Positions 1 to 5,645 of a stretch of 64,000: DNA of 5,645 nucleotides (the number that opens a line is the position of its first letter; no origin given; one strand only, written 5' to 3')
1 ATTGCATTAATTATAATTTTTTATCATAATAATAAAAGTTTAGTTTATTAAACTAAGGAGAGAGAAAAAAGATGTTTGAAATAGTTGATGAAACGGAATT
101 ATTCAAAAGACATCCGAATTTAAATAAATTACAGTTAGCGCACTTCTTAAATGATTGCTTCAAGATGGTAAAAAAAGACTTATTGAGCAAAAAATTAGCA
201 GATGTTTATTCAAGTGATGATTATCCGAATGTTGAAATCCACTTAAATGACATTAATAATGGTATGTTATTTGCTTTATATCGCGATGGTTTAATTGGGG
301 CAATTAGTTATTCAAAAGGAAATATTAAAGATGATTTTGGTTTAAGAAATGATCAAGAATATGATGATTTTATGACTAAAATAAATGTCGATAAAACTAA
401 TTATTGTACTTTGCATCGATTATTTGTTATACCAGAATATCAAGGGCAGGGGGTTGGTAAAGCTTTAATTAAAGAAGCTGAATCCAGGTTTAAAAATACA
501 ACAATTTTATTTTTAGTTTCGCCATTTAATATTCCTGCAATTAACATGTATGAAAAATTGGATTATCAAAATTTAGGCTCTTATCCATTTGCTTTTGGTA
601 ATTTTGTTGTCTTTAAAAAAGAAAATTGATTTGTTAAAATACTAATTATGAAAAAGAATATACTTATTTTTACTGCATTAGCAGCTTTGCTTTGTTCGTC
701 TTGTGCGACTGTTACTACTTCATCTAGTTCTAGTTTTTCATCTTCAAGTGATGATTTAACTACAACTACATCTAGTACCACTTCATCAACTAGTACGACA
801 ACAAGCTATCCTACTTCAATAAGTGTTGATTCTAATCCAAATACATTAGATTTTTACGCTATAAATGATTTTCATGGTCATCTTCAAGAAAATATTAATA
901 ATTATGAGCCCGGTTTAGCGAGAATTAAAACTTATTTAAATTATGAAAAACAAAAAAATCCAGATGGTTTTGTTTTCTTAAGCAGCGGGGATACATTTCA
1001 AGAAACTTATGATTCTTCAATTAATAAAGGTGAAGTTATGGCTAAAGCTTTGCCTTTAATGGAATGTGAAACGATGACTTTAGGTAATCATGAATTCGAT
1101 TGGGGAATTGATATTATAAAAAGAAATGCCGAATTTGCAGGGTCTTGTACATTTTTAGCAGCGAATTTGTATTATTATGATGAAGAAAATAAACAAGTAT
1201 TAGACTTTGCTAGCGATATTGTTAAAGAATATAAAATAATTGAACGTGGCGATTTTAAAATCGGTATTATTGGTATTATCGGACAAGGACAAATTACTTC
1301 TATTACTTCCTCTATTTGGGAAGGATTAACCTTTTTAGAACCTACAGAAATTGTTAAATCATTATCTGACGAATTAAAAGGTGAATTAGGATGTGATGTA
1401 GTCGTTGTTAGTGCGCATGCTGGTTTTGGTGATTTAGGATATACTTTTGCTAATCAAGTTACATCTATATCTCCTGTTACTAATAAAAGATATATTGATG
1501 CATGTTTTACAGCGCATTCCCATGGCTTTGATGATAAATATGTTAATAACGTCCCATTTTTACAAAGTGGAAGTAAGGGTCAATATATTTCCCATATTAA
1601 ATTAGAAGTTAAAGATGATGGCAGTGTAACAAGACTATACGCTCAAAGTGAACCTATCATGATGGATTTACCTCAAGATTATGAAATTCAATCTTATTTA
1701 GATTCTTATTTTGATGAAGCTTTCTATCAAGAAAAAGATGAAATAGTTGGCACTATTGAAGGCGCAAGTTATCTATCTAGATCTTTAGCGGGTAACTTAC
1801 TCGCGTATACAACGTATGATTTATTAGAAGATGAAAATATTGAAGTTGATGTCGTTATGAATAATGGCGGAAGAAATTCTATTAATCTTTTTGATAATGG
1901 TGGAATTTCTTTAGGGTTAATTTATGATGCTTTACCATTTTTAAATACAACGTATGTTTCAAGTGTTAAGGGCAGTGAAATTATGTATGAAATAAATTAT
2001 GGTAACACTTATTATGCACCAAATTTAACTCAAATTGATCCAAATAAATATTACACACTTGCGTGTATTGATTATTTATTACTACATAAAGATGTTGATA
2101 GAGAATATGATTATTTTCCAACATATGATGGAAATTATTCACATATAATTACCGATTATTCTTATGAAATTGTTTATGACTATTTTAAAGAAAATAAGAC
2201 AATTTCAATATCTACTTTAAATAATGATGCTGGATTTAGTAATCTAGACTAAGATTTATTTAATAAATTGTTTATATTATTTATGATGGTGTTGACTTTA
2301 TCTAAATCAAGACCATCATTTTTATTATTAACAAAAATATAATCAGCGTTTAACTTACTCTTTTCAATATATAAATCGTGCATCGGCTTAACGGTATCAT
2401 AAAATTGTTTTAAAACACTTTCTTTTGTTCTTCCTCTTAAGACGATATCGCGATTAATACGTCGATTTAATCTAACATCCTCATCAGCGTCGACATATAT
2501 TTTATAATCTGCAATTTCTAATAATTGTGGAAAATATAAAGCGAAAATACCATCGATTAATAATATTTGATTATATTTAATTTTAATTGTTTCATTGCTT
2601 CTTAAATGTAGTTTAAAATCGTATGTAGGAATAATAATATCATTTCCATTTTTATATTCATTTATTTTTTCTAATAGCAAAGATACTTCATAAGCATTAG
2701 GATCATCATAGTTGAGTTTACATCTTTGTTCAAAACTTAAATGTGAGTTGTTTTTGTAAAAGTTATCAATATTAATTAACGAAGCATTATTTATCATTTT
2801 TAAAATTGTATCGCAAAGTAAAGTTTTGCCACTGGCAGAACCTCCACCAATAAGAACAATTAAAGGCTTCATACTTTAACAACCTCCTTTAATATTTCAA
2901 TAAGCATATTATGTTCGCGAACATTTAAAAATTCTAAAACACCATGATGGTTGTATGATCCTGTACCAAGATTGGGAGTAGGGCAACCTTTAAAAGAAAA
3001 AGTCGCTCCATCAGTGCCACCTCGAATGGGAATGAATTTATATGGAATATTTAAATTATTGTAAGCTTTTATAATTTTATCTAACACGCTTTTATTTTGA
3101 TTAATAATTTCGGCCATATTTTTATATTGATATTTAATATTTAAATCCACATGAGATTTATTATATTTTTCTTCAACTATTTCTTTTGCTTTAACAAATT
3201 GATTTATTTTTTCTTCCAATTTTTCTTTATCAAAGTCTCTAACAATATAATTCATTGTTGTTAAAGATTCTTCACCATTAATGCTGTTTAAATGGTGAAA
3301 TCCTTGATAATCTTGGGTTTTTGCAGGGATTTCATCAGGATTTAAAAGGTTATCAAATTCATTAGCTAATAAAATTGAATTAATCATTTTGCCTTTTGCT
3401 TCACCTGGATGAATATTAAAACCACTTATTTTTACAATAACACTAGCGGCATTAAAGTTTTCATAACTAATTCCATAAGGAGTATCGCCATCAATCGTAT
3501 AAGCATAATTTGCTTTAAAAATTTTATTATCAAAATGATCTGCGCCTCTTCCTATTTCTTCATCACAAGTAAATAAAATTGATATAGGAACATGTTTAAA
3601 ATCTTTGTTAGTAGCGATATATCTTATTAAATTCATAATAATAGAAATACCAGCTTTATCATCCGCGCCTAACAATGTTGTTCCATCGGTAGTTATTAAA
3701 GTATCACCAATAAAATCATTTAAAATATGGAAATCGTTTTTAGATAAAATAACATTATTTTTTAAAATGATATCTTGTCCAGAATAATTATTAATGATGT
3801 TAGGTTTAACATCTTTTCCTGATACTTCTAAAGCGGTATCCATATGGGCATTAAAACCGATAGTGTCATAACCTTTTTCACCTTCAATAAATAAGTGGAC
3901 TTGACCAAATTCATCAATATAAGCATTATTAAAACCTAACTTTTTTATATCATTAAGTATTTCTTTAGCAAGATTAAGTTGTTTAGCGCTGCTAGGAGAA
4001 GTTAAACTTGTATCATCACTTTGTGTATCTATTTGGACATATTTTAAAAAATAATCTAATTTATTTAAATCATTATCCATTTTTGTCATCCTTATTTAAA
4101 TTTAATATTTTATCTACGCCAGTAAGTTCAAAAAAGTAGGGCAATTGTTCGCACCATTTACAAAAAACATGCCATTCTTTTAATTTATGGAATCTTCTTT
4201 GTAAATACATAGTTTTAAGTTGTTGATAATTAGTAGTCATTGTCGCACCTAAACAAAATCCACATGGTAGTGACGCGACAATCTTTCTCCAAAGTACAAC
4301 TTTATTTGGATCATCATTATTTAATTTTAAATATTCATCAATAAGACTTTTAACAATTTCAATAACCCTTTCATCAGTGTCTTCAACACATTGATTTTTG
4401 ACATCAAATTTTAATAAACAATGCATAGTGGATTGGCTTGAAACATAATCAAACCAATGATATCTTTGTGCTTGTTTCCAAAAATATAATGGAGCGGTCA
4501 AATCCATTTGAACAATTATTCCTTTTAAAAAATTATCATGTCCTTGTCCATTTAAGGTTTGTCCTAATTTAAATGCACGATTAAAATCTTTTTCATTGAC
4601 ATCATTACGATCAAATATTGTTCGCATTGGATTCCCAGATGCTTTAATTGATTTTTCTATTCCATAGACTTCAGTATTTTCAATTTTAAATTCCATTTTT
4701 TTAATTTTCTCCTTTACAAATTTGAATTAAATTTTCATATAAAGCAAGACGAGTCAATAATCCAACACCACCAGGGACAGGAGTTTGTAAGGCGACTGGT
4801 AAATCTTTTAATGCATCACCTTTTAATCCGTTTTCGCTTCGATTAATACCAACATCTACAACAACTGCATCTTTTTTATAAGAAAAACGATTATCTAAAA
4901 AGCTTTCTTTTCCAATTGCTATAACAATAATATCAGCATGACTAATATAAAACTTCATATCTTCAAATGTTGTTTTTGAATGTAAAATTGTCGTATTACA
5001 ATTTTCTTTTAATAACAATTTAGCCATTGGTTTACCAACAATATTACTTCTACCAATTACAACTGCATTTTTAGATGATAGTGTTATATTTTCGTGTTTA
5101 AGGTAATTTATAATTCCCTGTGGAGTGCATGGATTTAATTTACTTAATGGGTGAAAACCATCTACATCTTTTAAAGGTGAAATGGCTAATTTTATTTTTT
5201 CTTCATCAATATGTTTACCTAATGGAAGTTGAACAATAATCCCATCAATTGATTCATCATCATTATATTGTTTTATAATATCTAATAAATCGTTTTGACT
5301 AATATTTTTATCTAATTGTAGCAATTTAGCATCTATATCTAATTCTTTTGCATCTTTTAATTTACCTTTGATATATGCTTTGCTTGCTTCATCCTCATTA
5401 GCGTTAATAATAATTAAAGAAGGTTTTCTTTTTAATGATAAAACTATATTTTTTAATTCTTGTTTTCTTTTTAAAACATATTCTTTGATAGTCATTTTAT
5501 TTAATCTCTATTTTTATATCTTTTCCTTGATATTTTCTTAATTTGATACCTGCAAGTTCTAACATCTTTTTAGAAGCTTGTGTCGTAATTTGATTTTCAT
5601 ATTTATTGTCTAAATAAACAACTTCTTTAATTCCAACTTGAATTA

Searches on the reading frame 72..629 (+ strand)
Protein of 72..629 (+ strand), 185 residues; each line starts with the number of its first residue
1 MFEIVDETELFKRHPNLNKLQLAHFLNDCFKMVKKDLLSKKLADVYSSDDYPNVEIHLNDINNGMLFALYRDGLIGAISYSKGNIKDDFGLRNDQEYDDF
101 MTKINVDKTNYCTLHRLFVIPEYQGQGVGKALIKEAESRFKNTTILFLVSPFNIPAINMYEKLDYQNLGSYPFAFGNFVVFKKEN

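Call 56: search_protein_families(library=pfam, proteins=[window:72-629:+], max_evalue=0.001)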
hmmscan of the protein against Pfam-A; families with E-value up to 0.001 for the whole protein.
window:72-629:+ (185 aa): 4 families
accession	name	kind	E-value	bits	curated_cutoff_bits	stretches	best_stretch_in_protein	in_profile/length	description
PF00583.31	Acetyltransf_1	-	2.4e-14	54.1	20.7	1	46-165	16-116/116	Acetyltransferase (GNAT) family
PF13508.13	Acetyltransf_7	-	4.3e-11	43.5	27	1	108-166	28-83/84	Acetyltransferase (GNAT) domain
PF13673.13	Acetyltransf_10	-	2.9e-08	34.2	23.6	1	109-170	51-112/128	Acetyltransferase (GNAT) domain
PF08445.16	FR47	-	3e-05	24.4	22.1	1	111-168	21-80/86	FR47-like protein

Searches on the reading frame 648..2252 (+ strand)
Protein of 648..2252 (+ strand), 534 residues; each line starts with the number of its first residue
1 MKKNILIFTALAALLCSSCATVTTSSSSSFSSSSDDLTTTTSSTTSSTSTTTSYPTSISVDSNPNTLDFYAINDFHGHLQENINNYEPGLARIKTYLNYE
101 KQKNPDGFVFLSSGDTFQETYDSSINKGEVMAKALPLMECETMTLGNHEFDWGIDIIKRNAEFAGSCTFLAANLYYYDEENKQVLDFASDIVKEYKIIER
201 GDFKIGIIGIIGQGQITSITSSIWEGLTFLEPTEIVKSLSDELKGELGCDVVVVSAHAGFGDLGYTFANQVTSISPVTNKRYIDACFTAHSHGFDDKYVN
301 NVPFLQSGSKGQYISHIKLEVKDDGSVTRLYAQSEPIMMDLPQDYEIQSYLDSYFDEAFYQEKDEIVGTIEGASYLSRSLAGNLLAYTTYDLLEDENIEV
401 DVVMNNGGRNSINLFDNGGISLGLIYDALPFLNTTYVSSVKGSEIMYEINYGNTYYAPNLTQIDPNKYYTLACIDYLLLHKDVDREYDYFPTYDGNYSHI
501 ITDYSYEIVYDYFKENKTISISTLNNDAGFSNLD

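Call 35: search_protein_families(library=pfam, proteins=[window:648-2252:+], max_evalue=0.001)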
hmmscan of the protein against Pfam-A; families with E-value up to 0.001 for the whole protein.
window:648-2252:+ (534 aa): 2 families
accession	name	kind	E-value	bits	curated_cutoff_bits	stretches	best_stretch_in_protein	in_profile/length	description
PF00149.33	Metallophos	-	5e-10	40.6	21.5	1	69-293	3-190/191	Calcineurin-like phosphoesterase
PF02872.23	5_nucleotid_C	-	7.8e-08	33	23.6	1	377-446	20-83/158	5'-nucleotidase, C-terminal domain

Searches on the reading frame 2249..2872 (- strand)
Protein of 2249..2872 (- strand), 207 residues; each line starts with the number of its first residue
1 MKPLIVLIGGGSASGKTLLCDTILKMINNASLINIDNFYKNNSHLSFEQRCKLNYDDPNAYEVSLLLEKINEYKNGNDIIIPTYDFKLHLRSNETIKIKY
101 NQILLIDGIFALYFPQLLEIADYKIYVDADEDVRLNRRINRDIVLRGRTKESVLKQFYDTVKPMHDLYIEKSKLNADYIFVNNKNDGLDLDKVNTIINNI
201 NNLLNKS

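Call 56: search_protein_families(library=pfam, proteins=[window:2249-2872:-], max_evalue=0.001)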
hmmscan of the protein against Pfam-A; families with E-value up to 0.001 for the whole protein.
window:2249-2872:- (207 aa): 2 families
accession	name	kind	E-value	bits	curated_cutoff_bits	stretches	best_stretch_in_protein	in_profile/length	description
PF00485.24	PRK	-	1.2e-36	126.8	22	1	6-180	2-187/196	Phosphoribulokinase / Uridine kinase family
PF13238.12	AAA_18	-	1.5e-06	29.1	29.4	1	6-142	1-112/128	AAA domain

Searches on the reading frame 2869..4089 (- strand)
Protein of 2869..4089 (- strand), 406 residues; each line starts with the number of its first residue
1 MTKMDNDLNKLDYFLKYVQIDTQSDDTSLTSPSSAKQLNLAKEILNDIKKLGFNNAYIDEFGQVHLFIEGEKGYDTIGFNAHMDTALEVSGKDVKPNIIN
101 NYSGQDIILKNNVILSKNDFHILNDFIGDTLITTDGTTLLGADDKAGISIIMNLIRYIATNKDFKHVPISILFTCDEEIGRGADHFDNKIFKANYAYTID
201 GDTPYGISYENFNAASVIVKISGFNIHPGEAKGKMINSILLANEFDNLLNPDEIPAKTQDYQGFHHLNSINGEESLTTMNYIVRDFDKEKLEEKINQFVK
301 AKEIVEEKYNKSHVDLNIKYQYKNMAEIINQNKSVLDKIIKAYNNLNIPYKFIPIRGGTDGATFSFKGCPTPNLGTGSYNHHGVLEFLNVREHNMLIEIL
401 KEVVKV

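Call 56: search_protein_families(library=pfam, proteins=[window:2869-4089:-], max_evalue=0.001)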
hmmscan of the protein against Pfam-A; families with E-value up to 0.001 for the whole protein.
window:2869-4089:- (406 aa): 4 families
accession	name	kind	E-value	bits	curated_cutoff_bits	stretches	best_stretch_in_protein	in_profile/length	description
PF01546.33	Peptidase_M20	-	8.8e-10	39.3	24.6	1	142-404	34-204/206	Peptidase family M20/M25/M40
PF05343.19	Peptidase_M42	-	2.2e-09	37.3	23.2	0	143-200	134-189/292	M42 glutamyl aminopeptidase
PF07687.19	M20_dimer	-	3.4e-07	30.6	21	1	209-301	1-98/107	Peptidase dimerisation domain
PF04389.22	Peptidase_M28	-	0.0008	19.6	21.3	0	129-199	22-90/193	Peptidase family M28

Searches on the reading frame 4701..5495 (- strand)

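Call 56: search_protein_families(library=pfam, proteins=[window:4701-5495:-], max_evalue=0.001)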
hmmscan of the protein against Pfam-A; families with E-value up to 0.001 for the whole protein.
window:4701-5495:- (264 aa): 2 families
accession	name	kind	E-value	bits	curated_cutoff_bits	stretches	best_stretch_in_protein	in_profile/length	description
PF02882.25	THF_DHG_CYH_C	-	3.6e-42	143.8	27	1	119-261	14-157/160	Tetrahydrofolate dehydrogenase/cyclohydrolase, NAD(P)-binding domain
PF00763.28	THF_DHG_CYH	-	1.6e-29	102.9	32.8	1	8-112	8-115/115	Tetrahydrofolate dehydrogenase/cyclohydrolase, catalytic domain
